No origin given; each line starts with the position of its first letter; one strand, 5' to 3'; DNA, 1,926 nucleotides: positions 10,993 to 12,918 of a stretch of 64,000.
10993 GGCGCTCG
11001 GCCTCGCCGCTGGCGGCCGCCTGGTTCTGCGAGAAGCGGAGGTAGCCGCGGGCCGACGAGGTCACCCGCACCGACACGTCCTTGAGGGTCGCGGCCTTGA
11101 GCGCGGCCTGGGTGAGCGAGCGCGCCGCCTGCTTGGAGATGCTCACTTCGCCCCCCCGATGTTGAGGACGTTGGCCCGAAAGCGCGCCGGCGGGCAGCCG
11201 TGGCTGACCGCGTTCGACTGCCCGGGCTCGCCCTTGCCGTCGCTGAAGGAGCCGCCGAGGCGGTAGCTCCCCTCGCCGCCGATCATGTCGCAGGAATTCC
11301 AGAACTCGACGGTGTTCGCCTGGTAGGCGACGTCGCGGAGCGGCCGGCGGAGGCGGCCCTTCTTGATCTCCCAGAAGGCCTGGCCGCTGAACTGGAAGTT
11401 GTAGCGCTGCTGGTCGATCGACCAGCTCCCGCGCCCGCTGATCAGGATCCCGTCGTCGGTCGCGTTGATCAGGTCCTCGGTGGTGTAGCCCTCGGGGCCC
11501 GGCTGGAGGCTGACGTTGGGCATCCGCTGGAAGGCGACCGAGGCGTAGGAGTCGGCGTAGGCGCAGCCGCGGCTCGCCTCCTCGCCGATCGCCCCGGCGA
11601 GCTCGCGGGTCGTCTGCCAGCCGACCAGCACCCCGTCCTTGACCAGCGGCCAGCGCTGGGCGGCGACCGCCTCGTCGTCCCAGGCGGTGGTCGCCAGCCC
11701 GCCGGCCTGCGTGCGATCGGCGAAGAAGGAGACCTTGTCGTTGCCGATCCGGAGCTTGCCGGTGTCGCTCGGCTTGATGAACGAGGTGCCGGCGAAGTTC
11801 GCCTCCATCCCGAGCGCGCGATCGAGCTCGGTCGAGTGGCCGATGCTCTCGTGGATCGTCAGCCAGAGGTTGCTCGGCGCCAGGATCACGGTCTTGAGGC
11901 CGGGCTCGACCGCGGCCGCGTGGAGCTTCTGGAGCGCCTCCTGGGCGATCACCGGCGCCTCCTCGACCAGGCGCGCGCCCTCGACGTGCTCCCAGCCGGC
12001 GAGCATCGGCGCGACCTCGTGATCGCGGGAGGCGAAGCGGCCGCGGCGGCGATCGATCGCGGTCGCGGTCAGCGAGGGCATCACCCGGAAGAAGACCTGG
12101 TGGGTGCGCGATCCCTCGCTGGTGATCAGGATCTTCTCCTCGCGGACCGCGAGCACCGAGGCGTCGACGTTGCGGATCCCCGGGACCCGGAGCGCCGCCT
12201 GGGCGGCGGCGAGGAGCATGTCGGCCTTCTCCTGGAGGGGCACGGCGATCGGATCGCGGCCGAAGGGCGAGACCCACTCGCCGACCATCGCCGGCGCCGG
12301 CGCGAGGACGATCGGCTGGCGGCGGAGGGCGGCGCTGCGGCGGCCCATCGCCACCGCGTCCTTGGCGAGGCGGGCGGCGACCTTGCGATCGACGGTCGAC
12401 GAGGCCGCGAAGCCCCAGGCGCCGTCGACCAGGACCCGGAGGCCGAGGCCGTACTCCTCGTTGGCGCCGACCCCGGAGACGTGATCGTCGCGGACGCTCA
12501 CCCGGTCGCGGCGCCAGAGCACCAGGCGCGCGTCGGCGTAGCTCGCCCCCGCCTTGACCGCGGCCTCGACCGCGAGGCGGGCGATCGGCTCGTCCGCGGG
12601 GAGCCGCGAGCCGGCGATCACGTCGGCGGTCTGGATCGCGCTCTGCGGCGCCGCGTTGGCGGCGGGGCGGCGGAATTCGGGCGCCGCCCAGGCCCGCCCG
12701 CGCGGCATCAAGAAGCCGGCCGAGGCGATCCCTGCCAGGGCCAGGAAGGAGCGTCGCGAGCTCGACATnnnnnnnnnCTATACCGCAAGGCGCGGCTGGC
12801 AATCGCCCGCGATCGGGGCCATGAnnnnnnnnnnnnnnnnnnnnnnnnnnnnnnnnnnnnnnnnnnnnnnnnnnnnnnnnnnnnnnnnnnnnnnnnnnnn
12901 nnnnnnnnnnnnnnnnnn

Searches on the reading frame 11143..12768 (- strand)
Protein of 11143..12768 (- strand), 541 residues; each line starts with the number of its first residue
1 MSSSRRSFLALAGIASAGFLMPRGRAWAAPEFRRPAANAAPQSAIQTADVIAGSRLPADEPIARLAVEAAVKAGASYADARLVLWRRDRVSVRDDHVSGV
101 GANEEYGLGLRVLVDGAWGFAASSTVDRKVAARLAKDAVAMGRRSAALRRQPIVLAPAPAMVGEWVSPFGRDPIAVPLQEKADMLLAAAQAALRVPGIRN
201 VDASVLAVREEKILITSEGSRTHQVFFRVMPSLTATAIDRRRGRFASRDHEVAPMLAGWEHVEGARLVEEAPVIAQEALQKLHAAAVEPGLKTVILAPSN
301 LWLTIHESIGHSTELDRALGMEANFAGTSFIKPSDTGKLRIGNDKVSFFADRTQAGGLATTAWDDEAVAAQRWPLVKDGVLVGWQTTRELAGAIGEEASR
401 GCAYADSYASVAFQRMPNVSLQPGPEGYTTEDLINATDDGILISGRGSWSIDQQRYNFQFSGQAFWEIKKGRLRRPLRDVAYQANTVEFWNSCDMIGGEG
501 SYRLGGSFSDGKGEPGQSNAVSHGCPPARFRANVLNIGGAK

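Call 73: search_protein_families(library=pfam, max_evalue=0.00001, proteins=[window:11143-12768:-])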
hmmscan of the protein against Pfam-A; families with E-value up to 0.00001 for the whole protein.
window:11143-12768:- (541 aa): 3 families
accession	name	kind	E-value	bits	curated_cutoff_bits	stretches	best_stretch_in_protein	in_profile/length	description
PF19289.4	PmbA_TldD_3rd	-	2.1e-25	89.6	22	1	293-528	5-211/220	PmbA/TldA metallopeptidase C-terminal domain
PF01523.21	PmbA_TldD_1st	-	1.1e-11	45.1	20.9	1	78-141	1-64/65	PmbA/TldA metallopeptidase domain 1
PF19290.4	PmbA_TldD_2nd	-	4e-07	30.9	20.9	1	172-281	2-104/109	PmbA/TldA metallopeptidase central domain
